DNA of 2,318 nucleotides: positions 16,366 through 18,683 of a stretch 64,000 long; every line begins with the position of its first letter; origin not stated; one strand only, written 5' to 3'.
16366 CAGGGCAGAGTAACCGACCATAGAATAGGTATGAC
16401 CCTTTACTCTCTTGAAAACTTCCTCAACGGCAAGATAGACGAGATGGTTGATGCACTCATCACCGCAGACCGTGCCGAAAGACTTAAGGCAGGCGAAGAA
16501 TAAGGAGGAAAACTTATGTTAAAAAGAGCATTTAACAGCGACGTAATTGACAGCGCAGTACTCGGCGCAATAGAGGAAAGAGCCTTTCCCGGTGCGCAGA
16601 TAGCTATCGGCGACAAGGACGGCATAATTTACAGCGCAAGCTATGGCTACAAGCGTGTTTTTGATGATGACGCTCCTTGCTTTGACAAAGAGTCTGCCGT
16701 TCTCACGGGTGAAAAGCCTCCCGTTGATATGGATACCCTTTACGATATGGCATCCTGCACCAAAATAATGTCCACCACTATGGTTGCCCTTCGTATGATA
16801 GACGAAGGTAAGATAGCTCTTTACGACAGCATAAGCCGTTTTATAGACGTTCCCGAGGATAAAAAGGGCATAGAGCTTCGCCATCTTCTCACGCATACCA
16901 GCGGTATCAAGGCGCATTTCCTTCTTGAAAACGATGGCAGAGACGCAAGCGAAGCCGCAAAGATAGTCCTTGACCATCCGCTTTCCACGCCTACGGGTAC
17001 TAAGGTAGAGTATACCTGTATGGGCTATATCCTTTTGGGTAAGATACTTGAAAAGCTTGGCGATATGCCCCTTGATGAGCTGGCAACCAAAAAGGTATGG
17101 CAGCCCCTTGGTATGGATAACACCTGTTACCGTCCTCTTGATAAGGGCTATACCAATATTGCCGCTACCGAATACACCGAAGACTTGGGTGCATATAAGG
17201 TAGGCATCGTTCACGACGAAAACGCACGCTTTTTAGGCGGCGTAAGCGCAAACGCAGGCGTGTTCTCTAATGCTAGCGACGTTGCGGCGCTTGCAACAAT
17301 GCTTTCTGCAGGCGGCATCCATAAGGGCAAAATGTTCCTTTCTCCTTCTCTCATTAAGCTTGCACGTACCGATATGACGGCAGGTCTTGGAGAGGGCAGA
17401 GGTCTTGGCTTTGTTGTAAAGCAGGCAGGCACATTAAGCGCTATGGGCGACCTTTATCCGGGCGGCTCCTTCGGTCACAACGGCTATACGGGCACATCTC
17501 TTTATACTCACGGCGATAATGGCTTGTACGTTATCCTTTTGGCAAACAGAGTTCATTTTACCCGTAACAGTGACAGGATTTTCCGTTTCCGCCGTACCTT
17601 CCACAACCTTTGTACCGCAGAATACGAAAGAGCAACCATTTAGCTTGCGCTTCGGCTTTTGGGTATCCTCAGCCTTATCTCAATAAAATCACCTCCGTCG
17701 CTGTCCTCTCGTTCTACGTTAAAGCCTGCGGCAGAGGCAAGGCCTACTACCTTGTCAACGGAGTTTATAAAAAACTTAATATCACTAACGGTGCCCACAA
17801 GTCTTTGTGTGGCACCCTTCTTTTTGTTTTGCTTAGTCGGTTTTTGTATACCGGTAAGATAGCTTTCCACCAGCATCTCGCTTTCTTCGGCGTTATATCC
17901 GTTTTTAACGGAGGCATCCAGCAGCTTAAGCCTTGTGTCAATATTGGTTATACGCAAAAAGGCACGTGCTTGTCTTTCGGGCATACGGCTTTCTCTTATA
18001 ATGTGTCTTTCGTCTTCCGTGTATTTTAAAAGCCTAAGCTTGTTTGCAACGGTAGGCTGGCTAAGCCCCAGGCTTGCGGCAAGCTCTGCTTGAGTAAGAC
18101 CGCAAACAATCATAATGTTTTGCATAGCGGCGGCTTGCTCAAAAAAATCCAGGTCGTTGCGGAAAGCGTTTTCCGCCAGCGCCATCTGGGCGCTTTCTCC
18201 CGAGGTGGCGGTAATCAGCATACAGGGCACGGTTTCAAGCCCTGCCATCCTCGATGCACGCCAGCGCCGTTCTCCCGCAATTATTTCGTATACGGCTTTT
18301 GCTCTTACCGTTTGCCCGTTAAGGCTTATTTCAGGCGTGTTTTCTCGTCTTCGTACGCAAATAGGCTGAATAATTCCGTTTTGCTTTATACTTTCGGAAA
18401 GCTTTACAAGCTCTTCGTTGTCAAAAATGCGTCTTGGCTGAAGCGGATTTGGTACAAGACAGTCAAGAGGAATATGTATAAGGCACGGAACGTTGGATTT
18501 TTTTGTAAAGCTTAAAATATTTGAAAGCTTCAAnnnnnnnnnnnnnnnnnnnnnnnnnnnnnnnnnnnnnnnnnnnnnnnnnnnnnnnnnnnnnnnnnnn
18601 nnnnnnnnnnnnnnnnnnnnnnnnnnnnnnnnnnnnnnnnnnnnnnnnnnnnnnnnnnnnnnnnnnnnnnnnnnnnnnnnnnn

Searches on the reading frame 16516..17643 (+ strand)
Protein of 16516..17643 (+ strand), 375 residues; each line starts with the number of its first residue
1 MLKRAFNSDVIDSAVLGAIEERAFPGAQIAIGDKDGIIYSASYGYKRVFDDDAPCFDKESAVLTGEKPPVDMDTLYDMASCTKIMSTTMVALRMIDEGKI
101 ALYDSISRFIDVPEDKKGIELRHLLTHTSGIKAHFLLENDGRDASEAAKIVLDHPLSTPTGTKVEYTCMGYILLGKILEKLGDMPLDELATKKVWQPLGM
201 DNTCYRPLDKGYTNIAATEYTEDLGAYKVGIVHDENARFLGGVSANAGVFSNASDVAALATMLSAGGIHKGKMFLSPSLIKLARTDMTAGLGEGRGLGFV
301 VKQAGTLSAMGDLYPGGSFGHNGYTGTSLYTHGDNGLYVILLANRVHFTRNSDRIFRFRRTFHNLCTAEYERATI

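Call 12: search_protein_families(library=pfam, proteins=[window:16516-17643:+])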
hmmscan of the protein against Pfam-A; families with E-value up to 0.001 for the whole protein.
window:16516-17643:+ (375 aa): 1 family
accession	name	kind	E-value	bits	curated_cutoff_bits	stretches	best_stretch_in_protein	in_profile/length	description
PF00144.29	Beta-lactamase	-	2.3e-53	182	27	1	17-353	7-320/329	Beta-lactamase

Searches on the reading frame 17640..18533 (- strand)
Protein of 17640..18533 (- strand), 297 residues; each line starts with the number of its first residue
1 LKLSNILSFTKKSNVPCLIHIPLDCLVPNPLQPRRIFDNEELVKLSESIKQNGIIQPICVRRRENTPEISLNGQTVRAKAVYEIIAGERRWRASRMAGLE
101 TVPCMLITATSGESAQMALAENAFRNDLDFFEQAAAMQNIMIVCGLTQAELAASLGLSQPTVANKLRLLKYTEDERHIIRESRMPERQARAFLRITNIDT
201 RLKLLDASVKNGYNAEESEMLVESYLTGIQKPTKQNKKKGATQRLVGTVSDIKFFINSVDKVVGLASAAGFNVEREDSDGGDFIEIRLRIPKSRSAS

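Call 12: search_protein_families(library=pfam, proteins=[window:17640-18524:-])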
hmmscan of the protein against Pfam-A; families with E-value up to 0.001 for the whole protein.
window:17640-18524:- (294 aa): 3 families
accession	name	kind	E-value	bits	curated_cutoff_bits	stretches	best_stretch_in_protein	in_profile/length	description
PF02195.25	ParB_N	-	5.4e-26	90.9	26.3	1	16-119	4-93/95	ParB N-terminal domain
PF17762.8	HTH_ParB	-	3.7e-23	82.1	22.6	1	124-222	2-100/102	ParB HTH domain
PF08281.18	Sigma70_r4_2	-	0.00096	19.2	25.7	0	140-164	24-48/54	Sigma-70, region 4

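Call 17: find_homologous_proteins(query=window:17640-18524:-, max_evalue=1e-20)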
Query window:17640-18524:- (294 aa): 6286 proteins with E <= 1e-20 among 8000 candidates; the best 120 are listed.
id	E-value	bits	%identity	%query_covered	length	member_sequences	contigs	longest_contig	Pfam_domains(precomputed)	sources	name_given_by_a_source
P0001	9.7e-171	584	91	100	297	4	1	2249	PF17762.9,PF02195.27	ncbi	-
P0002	8.8e-151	519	81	100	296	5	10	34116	PF17762.9,PF02195.27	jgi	-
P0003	3.5e-148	510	80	100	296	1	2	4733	PF17762.9,PF02195.27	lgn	-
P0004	1.6e-140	485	75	100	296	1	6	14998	PF17762.9,PF02195.27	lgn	-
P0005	2.0e-140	485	76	100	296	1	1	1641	PF17762.9,PF02195.27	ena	-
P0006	9.5e-139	479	76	100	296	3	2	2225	PF17762.9,PF02195.27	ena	-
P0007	5.4e-138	477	74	100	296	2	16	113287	PF17762.9,PF02195.27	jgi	-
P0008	1.8e-125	436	68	99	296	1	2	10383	PF17762.9,PF02195.27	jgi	-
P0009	2.7e-118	412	65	97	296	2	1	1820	PF17762.9,PF02195.27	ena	-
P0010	4.6e-116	405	65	95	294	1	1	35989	PF17762.9,PF02195.27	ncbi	-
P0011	6.8e-110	385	62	95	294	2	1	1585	PF17762.9,PF02195.27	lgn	-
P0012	4.2e-109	382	60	98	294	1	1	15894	PF17762.9,PF02195.27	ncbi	-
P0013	1.3e-108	381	62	95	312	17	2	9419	PF17762.9,PF02195.27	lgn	-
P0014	2.5e-108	380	61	97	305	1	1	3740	PF17762.9,PF02195.27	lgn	-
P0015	9.5e-108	378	60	97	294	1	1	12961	PF17762.9,PF02195.27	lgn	-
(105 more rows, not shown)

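Call 18: find_encoding_contigs(protein=P0001, flank=5000, max_places=4)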
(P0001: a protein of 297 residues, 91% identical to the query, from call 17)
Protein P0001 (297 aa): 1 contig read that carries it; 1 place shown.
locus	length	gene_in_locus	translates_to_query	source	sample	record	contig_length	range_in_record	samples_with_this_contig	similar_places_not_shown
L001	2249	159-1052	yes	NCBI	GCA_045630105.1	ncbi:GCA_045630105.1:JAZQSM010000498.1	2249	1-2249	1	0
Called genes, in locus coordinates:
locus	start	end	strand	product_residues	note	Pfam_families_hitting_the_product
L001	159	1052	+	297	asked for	PF02195:ParB_N, PF17762:HTH_ParB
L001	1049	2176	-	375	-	PF00144:Beta-lactamase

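Call 19: find_encoding_contigs(protein=P0002, flank=5000, max_places=6)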
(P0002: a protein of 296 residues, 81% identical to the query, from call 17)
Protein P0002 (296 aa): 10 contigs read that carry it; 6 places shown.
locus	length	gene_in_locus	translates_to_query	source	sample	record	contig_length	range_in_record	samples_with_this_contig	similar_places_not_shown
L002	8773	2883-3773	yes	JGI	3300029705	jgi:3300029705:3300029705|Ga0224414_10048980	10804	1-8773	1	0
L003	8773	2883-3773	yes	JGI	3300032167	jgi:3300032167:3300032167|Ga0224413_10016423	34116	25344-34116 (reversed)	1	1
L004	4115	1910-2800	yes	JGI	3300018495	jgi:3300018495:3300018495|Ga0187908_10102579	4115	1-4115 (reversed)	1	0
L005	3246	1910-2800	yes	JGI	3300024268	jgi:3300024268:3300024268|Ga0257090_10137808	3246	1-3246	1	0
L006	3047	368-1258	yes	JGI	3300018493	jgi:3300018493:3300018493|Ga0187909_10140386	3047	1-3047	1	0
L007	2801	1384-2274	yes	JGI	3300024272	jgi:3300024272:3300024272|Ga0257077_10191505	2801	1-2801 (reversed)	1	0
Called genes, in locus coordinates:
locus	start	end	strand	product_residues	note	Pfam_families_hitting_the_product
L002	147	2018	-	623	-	PF13727:CoA_binding_3, PF00106:adh_short (weak), PF01073:3Beta_HSD, PF01370:Epimerase, PF02719:Polysacc_synt_2, PF04321:RmlD_sub_bind, PF16363:GDP_Man_Dehyd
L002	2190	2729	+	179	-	PF00156:Pribosyltran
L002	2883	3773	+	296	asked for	PF02195:ParB_N, PF17762:HTH_ParB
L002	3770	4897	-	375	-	PF00144:Beta-lactamase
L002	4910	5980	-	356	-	PF03462:PCRF, PF00472:RF-1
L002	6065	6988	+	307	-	PF00575:S1, PF23459:S1_RRP5 (faint)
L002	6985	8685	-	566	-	PF00330:Aconitase, PF00694:Aconitase_C (weak)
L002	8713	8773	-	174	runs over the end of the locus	PF00330:Aconitase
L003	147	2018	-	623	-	PF13727:CoA_binding_3, PF00106:adh_short (weak), PF01073:3Beta_HSD, PF01370:Epimerase, PF02719:Polysacc_synt_2, PF04321:RmlD_sub_bind, PF16363:GDP_Man_Dehyd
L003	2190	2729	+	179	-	PF00156:Pribosyltran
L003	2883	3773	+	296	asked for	PF02195:ParB_N, PF17762:HTH_ParB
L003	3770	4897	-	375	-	PF00144:Beta-lactamase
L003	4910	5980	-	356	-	PF03462:PCRF, PF00472:RF-1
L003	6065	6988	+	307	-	PF00575:S1, PF23459:S1_RRP5 (faint)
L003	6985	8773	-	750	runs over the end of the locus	PF00330:Aconitase, PF00694:Aconitase_C (weak)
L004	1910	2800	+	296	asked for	PF02195:ParB_N, PF17762:HTH_ParB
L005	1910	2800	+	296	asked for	PF02195:ParB_N, PF17762:HTH_ParB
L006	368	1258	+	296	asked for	PF02195:ParB_N, PF17762:HTH_ParB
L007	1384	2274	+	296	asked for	PF02195:ParB_N, PF17762:HTH_ParB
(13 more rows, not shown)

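Call 20: find_encoding_contigs(protein=P0007, flank=5000, max_places=6)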
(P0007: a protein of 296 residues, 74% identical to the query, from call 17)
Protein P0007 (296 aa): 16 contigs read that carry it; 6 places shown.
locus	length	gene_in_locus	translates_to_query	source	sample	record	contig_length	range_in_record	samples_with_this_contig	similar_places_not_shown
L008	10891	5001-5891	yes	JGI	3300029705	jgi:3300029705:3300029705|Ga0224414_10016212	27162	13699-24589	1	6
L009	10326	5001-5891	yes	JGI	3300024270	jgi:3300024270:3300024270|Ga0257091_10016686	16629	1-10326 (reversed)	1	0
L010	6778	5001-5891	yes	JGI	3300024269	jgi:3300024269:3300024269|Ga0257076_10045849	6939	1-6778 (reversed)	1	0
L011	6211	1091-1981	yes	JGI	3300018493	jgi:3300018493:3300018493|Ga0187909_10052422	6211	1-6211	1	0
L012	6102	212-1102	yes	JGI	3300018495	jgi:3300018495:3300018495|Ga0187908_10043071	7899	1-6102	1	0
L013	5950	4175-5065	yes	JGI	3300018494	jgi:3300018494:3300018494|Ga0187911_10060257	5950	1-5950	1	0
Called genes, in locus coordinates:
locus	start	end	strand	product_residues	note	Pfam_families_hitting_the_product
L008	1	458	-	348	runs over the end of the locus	PF00535:Glycos_transf_2, PF10111:Glyco_tranf_2_2, PF13506:Glyco_transf_21 (weak), PF13641:Glyco_tranf_2_3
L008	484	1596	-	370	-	PF13477:Glyco_trans_4_2, PF13439:Glyco_transf_4, PF13579:Glyco_trans_4_4, PF20706:GT4-conflict, PF00534:Glycos_transf_1, PF13692:Glyco_trans_1_4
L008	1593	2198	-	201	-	PF17836:PglD_N, PF25084:LbH_EIF2B (weak), PF25087:GMPPB_C (faint), PF00132:Hexapep (weak)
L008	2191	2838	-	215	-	PF02397:Bac_transf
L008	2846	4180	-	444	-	PF01041:DegT_DnrJ_EryC1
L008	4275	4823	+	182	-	PF00156:Pribosyltran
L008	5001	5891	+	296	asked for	PF02195:ParB_N, PF17762:HTH_ParB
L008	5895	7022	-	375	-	PF00144:Beta-lactamase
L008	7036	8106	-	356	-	PF03462:PCRF, PF00472:RF-1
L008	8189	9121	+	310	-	PF00575:S1, PF23459:S1_RRP5 (faint)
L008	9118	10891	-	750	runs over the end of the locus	PF00330:Aconitase, PF00694:Aconitase_C (weak)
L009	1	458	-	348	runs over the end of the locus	PF00535:Glycos_transf_2, PF10111:Glyco_tranf_2_2, PF13506:Glyco_transf_21 (weak), PF13641:Glyco_tranf_2_3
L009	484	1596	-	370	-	PF13477:Glyco_trans_4_2, PF13439:Glyco_transf_4, PF13579:Glyco_trans_4_4, PF20706:GT4-conflict, PF00534:Glycos_transf_1, PF13692:Glyco_trans_1_4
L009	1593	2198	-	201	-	PF17836:PglD_N, PF25084:LbH_EIF2B (weak), PF25087:GMPPB_C (faint), PF00132:Hexapep (weak)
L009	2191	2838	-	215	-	PF02397:Bac_transf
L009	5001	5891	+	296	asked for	PF02195:ParB_N, PF17762:HTH_ParB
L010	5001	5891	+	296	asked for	PF02195:ParB_N, PF17762:HTH_ParB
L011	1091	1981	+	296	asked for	PF02195:ParB_N, PF17762:HTH_ParB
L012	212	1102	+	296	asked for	PF02195:ParB_N, PF17762:HTH_ParB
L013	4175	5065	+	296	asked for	PF02195:ParB_N, PF17762:HTH_ParB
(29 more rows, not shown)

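Call 33: find_encoding_contigs(protein=P0003, flank=4000, max_places=3)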
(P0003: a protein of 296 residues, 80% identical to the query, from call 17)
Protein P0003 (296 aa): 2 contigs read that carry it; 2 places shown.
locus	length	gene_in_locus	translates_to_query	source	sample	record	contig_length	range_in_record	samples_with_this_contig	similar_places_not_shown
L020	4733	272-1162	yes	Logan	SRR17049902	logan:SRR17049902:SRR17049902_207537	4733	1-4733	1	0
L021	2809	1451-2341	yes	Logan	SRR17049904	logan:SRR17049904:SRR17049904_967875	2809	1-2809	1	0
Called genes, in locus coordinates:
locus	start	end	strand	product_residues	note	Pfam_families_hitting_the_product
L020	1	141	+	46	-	?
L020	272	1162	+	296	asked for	PF02195:ParB_N, PF17762:HTH_ParB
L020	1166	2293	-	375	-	PF00144:Beta-lactamase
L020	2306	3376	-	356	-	PF03462:PCRF, PF00472:RF-1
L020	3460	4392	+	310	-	PF00575:S1, PF23459:S1_RRP5 (faint)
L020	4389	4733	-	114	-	?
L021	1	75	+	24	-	?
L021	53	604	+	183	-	PF14681:UPRTase (faint), PF00156:Pribosyltran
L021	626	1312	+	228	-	PF12799:LRR_4 (faint)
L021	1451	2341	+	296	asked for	PF02195:ParB_N, PF17762:HTH_ParB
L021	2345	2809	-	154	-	?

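Call 34: find_encoding_contigs(protein=P0004, flank=4000, max_places=4)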
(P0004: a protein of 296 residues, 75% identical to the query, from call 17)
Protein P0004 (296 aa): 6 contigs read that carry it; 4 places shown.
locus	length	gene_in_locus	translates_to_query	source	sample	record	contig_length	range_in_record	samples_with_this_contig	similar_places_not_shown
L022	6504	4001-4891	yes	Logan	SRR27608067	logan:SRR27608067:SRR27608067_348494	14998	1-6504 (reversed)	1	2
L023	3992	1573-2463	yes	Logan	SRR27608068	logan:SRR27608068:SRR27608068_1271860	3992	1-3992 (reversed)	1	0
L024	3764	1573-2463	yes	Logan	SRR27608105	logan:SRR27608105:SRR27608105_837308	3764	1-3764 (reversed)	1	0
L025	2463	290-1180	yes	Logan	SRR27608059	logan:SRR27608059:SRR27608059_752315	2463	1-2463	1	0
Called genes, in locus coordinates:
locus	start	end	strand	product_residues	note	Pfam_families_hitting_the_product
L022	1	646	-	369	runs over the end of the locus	PF13477:Glyco_trans_4_2, PF13439:Glyco_transf_4, PF13579:Glyco_trans_4_4, PF20706:GT4-conflict, PF00534:Glycos_transf_1, PF13692:Glyco_trans_1_4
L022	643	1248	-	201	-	PF17836:PglD_N, PF25087:GMPPB_C (faint), PF14602:Hexapep_2 (faint), PF25084:LbH_EIF2B (weak), PF00132:Hexapep (weak)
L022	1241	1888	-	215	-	PF02397:Bac_transf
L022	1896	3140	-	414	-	PF00155:Aminotran_1_2 (weak), PF01041:DegT_DnrJ_EryC1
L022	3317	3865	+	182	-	PF00156:Pribosyltran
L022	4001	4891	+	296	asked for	PF02195:ParB_N, PF17762:HTH_ParB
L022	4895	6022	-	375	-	PF00144:Beta-lactamase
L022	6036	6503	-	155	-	?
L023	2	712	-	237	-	?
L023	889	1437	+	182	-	PF00156:Pribosyltran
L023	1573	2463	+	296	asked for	PF02195:ParB_N, PF17762:HTH_ParB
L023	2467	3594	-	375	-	PF00144:Beta-lactamase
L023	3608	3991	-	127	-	?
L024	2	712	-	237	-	?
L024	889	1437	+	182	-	PF00156:Pribosyltran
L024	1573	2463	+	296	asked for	PF02195:ParB_N, PF17762:HTH_ParB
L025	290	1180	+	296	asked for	PF02195:ParB_N, PF17762:HTH_ParB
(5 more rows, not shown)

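Call 37: list_cluster_members(proteins=[P0001])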
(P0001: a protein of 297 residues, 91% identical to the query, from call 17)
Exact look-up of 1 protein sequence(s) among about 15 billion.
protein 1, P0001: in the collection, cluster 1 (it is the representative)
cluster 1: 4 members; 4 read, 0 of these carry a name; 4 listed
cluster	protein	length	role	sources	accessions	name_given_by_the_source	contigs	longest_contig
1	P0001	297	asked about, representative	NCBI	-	-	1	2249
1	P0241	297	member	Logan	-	-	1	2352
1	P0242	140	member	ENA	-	-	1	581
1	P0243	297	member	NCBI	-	-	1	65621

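Call 38: find_encoding_contigs(protein=P0243, flank=6000, max_places=3)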
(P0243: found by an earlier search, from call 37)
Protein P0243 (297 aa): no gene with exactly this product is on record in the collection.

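Call 39: find_encoding_contigs(protein=P0241, flank=6000, max_places=3)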
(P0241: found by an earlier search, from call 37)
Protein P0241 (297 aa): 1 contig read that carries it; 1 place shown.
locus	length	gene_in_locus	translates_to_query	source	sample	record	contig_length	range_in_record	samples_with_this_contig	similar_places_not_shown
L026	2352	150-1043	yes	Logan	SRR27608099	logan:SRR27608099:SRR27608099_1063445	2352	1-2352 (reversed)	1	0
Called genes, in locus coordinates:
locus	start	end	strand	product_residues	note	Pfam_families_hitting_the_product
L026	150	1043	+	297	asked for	PF02195:ParB_N, PF17762:HTH_ParB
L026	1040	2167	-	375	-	PF00144:Beta-lactamase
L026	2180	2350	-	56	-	?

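Call 63: search_protein_families(library=ncbifam, proteins=[window:17640-18533:-])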
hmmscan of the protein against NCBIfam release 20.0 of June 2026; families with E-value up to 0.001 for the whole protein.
window:17640-18533:- (297 aa): 7 families
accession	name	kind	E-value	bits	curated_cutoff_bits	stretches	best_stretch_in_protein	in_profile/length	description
TIGR04285.1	nucleoid_noc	exception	3.7e-68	229.6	315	1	19-292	3-255/255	nucleoid occlusion protein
TIGR00180.1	parB_part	domain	1.2e-35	122.9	58.45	1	19-173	6-148/186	ParB/RepB/Spo0J family partition protein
TIGR03734.1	PRTRC_parB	hypoth_equivalog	1.8e-23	82.9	278.6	1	32-177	7-142/555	PRTRC system ParB family protein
NF010406.0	PRK13832.1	subfamily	3.1e-09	35.9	640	1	25-191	11-165/578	plasmid partitioning protein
TIGR03454.1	partition_RepB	equivalog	2.4e-07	30.4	201.5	1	37-168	83-200/325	plasmid partitioning protein RepB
TIGR03764.1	ICE_PFGI_1_parB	hypoth_equivalog_domain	0.00014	21.6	143.75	1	19-172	11-154/260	ParB family protein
TIGR02999.1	Sig-70_X6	subfamily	0.00066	19.6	126.15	0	77-168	78-173/183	ECF-type sigma factor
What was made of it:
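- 17640..18533 (-): Noc-like ParB-family gene (297 aa, TTG start). It is a flanking gene, not part of the element. Pfam and NCBIfam (calls 12, 63).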
